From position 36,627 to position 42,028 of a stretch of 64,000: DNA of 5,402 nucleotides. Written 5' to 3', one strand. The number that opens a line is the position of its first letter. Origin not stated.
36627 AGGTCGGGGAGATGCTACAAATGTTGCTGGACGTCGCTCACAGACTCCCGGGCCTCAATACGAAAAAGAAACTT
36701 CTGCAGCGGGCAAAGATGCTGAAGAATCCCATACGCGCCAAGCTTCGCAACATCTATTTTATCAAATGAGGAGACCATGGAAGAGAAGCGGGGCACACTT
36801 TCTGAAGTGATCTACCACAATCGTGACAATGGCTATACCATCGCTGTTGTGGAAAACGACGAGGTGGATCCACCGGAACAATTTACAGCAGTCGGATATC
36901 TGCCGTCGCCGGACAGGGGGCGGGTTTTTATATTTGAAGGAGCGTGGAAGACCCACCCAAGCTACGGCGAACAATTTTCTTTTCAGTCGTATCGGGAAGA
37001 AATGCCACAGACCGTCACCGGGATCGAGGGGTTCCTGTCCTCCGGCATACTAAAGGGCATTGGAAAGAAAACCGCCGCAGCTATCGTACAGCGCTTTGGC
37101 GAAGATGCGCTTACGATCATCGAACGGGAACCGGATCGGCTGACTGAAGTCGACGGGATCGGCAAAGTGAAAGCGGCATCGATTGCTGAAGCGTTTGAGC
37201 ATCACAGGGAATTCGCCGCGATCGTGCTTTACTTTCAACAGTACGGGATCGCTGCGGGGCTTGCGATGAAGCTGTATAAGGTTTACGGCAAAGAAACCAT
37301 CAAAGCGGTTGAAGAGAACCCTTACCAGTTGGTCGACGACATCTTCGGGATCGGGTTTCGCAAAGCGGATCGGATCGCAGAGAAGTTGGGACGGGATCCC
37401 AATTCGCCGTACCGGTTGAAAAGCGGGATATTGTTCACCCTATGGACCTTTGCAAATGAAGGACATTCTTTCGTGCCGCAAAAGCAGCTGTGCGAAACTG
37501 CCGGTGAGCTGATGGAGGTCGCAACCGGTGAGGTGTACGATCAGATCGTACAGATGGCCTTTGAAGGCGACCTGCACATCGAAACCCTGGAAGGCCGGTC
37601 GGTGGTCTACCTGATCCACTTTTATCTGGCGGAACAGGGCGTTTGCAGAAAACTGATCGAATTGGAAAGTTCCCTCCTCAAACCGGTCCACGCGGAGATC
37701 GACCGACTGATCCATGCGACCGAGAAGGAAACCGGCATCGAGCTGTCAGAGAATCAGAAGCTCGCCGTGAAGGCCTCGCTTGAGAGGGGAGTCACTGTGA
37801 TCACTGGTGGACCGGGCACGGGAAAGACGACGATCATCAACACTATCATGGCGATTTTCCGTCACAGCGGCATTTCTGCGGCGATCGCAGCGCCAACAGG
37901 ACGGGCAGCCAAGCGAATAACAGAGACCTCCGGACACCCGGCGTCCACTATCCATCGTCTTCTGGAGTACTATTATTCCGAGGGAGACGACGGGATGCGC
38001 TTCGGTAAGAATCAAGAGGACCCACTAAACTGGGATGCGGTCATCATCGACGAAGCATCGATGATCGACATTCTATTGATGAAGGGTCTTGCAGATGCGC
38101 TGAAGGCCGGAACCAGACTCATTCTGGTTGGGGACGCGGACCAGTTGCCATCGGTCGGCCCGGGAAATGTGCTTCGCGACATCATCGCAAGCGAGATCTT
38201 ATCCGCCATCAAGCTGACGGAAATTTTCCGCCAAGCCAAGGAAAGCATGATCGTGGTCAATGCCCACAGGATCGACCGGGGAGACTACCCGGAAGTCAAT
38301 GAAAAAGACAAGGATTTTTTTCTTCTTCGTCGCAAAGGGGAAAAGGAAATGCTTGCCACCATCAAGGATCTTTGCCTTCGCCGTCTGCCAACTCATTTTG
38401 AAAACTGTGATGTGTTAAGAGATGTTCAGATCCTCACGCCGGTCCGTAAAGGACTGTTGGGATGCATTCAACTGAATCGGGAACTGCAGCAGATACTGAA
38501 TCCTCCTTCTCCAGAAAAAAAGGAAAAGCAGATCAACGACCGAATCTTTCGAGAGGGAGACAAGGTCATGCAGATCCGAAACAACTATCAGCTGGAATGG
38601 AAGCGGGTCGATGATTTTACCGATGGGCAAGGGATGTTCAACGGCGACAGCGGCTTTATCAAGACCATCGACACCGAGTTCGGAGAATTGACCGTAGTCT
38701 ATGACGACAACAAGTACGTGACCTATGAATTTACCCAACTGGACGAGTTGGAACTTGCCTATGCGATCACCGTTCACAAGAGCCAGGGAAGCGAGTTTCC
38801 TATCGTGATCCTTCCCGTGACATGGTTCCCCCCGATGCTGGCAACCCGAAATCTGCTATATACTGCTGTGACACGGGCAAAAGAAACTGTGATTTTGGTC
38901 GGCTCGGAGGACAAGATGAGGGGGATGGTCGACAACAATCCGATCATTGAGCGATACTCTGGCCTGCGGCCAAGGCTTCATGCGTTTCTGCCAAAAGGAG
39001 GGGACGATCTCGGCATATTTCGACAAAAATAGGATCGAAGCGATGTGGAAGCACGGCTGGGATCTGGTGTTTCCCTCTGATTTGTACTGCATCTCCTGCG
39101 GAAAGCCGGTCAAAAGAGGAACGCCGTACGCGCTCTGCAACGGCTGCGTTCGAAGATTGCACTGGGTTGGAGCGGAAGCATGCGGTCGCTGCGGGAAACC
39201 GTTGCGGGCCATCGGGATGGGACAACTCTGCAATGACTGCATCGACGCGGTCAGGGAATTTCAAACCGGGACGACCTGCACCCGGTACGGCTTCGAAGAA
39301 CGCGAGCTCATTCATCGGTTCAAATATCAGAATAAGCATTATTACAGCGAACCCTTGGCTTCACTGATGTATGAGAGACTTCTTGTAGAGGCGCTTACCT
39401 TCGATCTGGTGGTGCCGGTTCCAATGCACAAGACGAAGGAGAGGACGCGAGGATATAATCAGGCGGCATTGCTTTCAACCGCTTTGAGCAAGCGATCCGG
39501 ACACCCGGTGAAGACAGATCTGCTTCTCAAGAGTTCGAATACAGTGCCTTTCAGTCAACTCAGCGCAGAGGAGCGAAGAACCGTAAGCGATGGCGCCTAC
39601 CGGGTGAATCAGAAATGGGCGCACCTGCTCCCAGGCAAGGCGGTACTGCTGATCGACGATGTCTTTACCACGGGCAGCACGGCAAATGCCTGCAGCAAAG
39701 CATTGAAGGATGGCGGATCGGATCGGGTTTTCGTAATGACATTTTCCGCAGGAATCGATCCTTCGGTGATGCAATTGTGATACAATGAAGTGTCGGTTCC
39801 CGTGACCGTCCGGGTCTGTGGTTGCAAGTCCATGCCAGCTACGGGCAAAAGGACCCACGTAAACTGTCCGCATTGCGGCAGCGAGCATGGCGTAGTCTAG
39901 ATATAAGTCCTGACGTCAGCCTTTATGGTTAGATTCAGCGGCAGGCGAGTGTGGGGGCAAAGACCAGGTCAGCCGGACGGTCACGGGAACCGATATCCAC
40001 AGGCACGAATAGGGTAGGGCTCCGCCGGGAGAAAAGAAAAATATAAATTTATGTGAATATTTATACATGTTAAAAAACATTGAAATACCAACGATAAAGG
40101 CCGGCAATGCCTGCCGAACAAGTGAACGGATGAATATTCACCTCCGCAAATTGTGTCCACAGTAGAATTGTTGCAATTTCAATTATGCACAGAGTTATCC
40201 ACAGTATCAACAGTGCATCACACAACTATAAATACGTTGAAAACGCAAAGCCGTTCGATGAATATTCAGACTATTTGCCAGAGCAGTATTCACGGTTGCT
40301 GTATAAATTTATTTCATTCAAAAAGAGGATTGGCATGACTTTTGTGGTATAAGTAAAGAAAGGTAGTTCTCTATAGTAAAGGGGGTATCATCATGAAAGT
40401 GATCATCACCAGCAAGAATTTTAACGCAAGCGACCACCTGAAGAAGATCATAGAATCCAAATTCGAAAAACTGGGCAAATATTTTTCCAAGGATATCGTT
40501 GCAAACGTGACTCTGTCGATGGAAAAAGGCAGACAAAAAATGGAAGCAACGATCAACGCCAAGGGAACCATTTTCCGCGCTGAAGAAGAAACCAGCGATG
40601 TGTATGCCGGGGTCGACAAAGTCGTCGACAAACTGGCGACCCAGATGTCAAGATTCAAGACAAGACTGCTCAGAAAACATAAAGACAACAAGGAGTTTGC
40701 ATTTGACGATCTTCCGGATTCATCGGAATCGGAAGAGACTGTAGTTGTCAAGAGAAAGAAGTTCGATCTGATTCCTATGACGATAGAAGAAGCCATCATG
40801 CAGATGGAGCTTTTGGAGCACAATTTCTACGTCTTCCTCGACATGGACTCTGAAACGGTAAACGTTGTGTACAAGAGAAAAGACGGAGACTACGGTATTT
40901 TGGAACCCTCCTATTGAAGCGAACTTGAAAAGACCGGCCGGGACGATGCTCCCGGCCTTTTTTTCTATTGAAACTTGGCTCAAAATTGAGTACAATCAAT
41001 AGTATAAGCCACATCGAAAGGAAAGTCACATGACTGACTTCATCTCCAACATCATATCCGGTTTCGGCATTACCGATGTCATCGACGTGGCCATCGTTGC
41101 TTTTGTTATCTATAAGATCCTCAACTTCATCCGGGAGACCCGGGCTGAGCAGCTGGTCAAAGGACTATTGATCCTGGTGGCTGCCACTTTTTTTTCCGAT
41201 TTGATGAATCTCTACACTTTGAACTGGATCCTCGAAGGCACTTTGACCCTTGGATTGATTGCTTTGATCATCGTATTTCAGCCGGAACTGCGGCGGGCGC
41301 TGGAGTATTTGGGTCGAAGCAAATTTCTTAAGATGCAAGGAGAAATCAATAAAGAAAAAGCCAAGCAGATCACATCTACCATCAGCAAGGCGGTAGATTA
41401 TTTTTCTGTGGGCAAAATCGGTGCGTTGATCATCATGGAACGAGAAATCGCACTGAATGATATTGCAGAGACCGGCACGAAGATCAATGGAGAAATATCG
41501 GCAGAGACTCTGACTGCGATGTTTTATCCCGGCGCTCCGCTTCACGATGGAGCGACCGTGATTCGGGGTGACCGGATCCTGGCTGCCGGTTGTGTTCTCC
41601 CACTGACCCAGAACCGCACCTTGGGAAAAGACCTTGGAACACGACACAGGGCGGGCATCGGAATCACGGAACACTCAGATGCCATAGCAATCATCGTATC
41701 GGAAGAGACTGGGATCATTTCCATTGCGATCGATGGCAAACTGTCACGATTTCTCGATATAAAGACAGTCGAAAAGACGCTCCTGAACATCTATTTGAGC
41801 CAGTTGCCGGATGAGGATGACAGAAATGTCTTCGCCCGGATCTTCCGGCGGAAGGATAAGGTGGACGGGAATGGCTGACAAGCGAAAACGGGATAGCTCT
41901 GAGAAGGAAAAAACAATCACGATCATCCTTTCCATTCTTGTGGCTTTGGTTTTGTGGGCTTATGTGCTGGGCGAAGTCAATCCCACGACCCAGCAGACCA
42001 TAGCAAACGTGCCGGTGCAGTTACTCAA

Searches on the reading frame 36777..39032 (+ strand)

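Call 63: search_protein_families(library=pfam, proteins=[window:36777-39032:+], max_evalue=0.00001)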
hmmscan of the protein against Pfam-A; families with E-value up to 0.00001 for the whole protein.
window:36777-39032:+ (751 aa): 9 families
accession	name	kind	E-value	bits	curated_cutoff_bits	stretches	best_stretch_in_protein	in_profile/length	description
PF13604.12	AAA_30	-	6.8e-41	140.6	27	1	323-507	2-176/191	AAA domain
PF13245.12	AAA_19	-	1.5e-40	138.9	25.1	1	327-462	1-134/134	AAA domain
PF14490.11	HHH_RecD2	-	2.8e-37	126.9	27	1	143-232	2-92/92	ATP-dependent RecD2 DNA helicase HHH domain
PF18335.7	SH3_13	-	4.1e-23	81.4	41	1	566-642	1-65/65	ATP-dependent RecD-like DNA helicase SH3 domain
PF23139.1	OB_YrrC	-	1.1e-22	80.2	27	1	1-77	1-76/76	ATP-dependent DNA helicase YrrC, OB-fold domain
PF13538.12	UvrD_C_2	-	1e-19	70.5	27.4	1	660-708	1-52/52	UvrD-like helicase C-terminal domain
PF01443.25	Viral_helicase1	-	5.3e-10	39.9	21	0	639-708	161-227/228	Viral superfamily 1 RNA helicase core domain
PF13086.12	AAA_11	-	8.3e-10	39.3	27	0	418-460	213-253/257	AAA domain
PF14520.12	HHH_5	-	5.4e-07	30.4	27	0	92-140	7-55/57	Helix-hairpin-helix domain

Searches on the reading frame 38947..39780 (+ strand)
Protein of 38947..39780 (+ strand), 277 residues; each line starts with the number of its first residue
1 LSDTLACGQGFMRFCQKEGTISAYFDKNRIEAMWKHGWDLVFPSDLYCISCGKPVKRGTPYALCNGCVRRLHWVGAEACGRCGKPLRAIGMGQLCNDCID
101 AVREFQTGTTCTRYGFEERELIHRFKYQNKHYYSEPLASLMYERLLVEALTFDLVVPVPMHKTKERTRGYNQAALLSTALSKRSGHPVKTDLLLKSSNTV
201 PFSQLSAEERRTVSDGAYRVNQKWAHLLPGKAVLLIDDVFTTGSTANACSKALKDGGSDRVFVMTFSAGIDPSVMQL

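Call 63: search_protein_families(library=pfam, proteins=[window:38947-39780:+], max_evalue=0.00001)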
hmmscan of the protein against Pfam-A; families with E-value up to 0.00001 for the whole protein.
window:38947-39780:+ (277 aa): 1 family
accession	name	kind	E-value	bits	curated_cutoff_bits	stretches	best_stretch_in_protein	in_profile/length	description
PF18912.6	DZR_2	-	1.6e-11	44.3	27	1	38-98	2-55/56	Double zinc ribbon domain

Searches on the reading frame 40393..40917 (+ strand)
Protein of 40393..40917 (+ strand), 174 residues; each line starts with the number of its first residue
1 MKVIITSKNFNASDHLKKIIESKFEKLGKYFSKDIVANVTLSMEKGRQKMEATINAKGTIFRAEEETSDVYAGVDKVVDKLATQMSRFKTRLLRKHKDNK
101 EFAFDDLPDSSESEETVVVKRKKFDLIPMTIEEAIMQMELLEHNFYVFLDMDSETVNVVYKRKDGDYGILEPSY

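Call 63: search_protein_families(library=pfam, proteins=[window:40393-40917:+], max_evalue=0.00001)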
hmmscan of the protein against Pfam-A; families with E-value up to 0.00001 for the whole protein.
window:40393-40917:+ (174 aa): 2 families
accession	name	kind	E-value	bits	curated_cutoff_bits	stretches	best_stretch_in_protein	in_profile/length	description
PF16321.10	Ribosom_S30AE_C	-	6.1e-27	93.5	25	1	114-169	2-57/57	Sigma 54 modulation/S30EA ribosomal protein C terminus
PF02482.25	Ribosomal_S30AE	-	4.4e-24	85.5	23.7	1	3-92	1-87/88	Sigma 54 modulation protein / S30EA ribosomal protein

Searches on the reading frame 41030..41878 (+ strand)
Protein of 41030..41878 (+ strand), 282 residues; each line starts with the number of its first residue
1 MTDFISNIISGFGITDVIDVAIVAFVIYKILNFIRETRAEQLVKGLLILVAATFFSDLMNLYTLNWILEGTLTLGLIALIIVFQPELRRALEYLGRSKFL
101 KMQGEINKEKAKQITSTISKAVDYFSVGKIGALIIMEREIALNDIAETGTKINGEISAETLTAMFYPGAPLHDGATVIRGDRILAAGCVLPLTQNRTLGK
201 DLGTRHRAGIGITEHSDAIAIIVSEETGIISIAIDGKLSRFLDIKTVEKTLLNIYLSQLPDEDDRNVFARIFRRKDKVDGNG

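Call 63: search_protein_families(library=pfam, proteins=[window:41030-41878:+], max_evalue=0.00001)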
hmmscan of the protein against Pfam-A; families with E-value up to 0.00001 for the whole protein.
window:41030-41878:+ (282 aa): 2 families
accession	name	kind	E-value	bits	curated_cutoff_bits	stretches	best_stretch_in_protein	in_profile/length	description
PF02457.21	DAC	-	8.3e-42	142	27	1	120-238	2-119/119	DisA bacterial checkpoint controller nucleotide-binding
PF19293.4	CdaA_N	-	7.4e-12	45.7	23.8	1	11-86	4-80/81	CdaA N-terminal transmembrane domain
